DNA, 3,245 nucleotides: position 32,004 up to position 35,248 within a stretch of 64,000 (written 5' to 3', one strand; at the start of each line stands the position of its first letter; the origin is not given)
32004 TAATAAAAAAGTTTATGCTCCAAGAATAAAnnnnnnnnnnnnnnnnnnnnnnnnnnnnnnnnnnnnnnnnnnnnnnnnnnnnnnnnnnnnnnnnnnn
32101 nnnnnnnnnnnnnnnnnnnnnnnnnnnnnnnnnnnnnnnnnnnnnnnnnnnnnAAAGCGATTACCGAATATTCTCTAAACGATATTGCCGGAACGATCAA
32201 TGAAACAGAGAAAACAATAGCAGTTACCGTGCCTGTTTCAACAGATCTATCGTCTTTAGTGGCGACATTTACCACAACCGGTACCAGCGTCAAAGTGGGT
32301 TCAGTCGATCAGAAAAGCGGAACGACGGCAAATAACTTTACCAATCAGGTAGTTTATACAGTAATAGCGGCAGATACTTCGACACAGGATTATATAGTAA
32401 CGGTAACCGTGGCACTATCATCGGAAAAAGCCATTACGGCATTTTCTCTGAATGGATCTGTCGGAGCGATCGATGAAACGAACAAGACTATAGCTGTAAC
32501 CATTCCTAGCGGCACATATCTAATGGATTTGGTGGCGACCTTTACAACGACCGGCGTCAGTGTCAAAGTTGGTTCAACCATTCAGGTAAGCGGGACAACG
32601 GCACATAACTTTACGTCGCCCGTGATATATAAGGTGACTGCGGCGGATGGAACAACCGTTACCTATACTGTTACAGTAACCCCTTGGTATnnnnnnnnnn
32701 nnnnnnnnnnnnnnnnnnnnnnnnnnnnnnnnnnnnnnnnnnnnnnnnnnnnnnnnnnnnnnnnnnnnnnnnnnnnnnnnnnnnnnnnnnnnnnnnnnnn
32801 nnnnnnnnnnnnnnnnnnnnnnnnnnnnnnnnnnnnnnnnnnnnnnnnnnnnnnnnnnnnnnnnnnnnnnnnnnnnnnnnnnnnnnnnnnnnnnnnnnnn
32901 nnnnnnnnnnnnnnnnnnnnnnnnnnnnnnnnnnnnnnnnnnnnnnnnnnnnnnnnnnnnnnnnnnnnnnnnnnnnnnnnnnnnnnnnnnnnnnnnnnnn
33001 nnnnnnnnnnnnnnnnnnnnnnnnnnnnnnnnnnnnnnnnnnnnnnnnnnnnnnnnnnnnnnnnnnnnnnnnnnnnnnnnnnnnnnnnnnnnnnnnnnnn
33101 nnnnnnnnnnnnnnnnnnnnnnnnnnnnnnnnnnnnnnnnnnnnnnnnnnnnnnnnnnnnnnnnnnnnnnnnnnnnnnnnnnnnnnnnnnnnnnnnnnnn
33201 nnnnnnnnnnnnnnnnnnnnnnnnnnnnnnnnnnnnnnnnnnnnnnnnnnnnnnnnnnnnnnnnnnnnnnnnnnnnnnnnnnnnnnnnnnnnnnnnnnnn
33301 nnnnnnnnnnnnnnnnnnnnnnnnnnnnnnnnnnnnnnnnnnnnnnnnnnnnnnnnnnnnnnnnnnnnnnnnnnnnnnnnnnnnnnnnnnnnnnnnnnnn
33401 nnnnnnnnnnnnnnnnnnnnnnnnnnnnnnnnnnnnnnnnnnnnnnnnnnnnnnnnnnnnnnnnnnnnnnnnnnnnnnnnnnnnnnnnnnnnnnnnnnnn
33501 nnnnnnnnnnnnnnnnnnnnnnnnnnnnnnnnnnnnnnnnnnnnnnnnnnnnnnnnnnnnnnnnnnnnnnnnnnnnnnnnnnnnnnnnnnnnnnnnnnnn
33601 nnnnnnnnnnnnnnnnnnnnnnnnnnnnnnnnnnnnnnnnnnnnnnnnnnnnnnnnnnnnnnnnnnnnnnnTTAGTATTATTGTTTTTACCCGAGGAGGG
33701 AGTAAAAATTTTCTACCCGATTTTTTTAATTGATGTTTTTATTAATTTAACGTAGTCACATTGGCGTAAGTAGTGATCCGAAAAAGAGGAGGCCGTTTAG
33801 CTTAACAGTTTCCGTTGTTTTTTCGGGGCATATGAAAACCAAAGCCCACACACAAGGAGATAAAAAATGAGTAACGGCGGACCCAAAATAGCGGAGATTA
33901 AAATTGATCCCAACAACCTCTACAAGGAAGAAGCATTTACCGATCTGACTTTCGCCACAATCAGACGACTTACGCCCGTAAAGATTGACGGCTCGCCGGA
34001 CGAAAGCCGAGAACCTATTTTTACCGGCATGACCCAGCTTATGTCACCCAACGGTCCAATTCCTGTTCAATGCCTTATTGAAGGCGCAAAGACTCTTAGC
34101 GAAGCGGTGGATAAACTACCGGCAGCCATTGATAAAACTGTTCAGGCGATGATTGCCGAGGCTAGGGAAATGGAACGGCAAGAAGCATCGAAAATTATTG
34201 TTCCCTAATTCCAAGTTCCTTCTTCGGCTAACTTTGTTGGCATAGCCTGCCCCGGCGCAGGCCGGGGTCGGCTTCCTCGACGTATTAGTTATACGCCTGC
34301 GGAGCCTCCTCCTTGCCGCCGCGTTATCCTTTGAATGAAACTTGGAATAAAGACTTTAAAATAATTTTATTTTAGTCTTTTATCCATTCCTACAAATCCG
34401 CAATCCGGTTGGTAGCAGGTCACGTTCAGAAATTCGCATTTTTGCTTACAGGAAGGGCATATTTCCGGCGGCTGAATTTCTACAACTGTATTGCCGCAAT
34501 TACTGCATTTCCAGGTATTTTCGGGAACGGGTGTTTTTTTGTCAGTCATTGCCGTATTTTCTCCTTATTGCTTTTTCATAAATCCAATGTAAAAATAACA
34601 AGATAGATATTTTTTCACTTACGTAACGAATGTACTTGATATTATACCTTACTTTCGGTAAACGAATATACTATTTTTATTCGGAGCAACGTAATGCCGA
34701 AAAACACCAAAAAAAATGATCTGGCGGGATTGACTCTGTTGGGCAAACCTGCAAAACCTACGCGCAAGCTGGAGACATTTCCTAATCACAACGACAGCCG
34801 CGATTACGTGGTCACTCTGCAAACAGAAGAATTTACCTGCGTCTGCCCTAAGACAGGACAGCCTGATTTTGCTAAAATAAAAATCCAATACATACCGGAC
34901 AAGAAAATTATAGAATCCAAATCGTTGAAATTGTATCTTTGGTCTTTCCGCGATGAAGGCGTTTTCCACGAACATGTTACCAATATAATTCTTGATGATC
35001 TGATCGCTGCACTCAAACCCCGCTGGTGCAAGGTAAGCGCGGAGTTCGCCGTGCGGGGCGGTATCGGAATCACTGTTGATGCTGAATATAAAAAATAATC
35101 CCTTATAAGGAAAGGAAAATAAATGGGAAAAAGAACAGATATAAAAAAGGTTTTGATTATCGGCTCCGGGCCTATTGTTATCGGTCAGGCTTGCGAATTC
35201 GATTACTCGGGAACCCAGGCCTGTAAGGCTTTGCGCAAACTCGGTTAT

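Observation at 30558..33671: Tandem paralogous lipoproteins built entirely from an unassigned ~50-aa repeat (8 and 6 copies)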

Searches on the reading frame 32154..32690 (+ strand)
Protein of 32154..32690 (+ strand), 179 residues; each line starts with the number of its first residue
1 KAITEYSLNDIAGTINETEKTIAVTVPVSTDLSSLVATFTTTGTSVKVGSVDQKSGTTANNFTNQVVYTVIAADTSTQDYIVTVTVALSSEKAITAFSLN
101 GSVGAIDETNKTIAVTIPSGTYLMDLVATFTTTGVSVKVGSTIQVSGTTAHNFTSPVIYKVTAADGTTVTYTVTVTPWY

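Call 19: search_protein_families(library=pfam, proteins=[window:32154-32690:+], max_evalue=10)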
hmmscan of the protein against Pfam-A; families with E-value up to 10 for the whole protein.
window:32154-32690:+ (179 aa): 6 families
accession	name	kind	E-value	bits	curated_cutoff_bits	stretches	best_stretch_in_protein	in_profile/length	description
PF16410.10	DUF5018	-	1.3e-12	47.7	38.2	2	79-174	121-212/352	Domain of unknown function (DUF5018)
PF22243.2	DUF5018-rel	-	0.00015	22.3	28.1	2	149-174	90-115/115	DUF5018-related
PF12733.13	Cadherin-like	-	0.02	15.7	24.2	2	108-176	13-87/89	Cadherin-like beta sandwich domain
PF18788.6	DarA_N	-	0.022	15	27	1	29-74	14-58/122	Defence against restriction A N-terminal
PF07150.16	DUF1390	-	0.12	12.5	24.7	1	78-131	44-96/226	Protein of unknown function (DUF1390)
PF11879.13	DUF3399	-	0.64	10.9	25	0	57-95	19-56/76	Domain of unknown function (DUF3399)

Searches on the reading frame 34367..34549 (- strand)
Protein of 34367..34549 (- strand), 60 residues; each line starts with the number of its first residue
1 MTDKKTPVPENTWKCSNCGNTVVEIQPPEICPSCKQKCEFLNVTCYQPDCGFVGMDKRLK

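Call 14: search_protein_families(library=pfam, proteins=[window:34367-34549:-], max_evalue=0.001)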
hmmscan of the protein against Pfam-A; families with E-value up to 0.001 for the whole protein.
window:34367-34549:- (60 aa): 1 family
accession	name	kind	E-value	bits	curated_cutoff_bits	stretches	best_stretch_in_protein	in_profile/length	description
PF21349.2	RUBY_RBDX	-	2.2e-08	33.8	26.5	1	13-39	1-27/30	Rubrerythrin, rubredoxin-like domain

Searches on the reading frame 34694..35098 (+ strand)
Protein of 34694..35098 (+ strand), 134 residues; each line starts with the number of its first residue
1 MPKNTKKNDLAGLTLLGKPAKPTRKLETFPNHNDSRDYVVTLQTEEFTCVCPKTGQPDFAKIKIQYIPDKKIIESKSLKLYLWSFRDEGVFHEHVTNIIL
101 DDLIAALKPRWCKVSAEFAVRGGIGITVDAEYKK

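Call 14: search_protein_families(library=pfam, proteins=[window:34694-35098:+], max_evalue=0.001)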
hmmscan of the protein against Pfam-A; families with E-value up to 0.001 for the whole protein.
window:34694-35098:+ (134 aa): 2 families
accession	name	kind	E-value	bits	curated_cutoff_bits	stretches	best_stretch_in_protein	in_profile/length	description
PF14489.11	QueF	-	8.4e-35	119.3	27.3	1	57-134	1-78/81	QueF-like protein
PF14819.11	QueF_N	-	1.5e-05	25.8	25.6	1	54-107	48-103/111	Nitrile reductase, 7-cyano-7-deazaguanine-reductase N-term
